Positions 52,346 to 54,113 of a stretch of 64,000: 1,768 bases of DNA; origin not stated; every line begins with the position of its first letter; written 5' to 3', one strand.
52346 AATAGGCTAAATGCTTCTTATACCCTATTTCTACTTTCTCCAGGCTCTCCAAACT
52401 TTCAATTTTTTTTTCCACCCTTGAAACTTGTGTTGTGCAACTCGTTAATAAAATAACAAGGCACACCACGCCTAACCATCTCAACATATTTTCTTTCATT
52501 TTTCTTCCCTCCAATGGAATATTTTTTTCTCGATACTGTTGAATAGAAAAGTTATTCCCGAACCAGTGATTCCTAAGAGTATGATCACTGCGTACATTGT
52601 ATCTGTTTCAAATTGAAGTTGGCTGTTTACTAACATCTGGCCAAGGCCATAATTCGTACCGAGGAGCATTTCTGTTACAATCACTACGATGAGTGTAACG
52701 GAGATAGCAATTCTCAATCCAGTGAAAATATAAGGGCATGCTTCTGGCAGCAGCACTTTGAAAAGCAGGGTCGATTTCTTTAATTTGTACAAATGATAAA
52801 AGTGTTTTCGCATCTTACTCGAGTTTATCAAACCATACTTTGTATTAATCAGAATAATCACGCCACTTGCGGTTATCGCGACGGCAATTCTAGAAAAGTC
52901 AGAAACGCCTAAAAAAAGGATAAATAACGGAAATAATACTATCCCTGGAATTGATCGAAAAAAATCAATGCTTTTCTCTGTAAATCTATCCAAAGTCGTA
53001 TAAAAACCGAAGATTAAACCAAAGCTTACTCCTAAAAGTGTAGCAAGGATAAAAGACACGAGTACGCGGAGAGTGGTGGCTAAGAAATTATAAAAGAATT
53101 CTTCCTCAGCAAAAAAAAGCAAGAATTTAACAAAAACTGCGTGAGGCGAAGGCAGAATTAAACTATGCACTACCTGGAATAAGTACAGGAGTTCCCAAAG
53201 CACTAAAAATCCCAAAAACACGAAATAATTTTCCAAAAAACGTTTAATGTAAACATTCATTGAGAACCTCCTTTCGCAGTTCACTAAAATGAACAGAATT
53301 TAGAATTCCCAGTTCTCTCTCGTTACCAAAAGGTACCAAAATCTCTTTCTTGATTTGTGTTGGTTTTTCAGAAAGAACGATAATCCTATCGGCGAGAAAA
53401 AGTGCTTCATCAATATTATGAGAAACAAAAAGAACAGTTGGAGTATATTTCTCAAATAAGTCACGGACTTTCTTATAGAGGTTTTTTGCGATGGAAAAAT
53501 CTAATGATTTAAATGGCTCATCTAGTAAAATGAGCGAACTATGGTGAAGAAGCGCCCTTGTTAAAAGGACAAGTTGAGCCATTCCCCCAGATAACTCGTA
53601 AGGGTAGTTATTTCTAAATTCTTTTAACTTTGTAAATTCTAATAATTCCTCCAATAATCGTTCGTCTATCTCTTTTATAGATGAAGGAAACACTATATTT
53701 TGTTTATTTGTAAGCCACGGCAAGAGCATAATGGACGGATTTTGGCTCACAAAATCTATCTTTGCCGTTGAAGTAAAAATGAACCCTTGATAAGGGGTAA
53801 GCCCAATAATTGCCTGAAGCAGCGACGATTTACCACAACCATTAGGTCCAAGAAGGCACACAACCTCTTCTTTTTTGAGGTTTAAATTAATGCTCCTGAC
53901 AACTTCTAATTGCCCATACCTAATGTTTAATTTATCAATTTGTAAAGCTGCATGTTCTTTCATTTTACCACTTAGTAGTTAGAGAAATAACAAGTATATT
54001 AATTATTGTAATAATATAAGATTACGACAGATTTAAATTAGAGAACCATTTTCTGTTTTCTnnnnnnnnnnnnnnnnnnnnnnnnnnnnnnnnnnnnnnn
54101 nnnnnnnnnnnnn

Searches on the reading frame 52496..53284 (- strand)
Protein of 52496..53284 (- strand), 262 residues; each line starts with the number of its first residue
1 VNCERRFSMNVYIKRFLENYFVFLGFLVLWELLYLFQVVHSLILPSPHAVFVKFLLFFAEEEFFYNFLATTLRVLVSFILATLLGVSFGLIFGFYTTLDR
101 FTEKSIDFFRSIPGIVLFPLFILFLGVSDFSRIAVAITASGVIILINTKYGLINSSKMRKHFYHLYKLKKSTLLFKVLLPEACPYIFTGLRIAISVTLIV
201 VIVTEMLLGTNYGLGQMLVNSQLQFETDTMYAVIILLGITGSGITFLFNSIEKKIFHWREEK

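Call 11: search_protein_families(library=pfam, proteins=[window:52496-53284:-])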
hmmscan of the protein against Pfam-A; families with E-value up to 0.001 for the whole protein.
window:52496-53284:- (262 aa): 1 family
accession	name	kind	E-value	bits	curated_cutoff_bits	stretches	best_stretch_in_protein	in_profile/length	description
PF00528.27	BPD_transp_1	-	6.8e-18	65.5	26.4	1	85-251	1-174/184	Binding-protein-dependent transport system inner membrane component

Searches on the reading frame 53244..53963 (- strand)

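Call 11: search_protein_families(library=pfam, proteins=[window:53244-53963:-])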
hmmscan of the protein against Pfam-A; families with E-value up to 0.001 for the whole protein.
window:53244-53963:- (239 aa): 7 families
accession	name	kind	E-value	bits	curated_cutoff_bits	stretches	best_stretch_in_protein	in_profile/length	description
PF00005.33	ABC_tran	-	2.1e-23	83.8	25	1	23-151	2-136/137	ABC transporter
PF13304.12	AAA_21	-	6.8e-12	46.5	27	2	91-183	205-299/304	AAA domain, putative AbiEii toxin, Type IV TA system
PF02463.25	SMC_N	-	7.9e-06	25.9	40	1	31-52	23-44/220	RecF/RecN/SMC N terminal domain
PF13476.12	AAA_23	-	0.00013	23.1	27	1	25-52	13-39/201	AAA domain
PF13175.12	AAA_15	-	0.00029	21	32.1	1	24-53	16-44/374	AAA ATPase domain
PF20703.3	nSTAND1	-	0.00033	20.8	27.1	1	16-57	17-56/379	Novel STAND NTPase 1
PF13514.12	AAA_27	-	0.00053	20.1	22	1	9-75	3-65/206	AAA domain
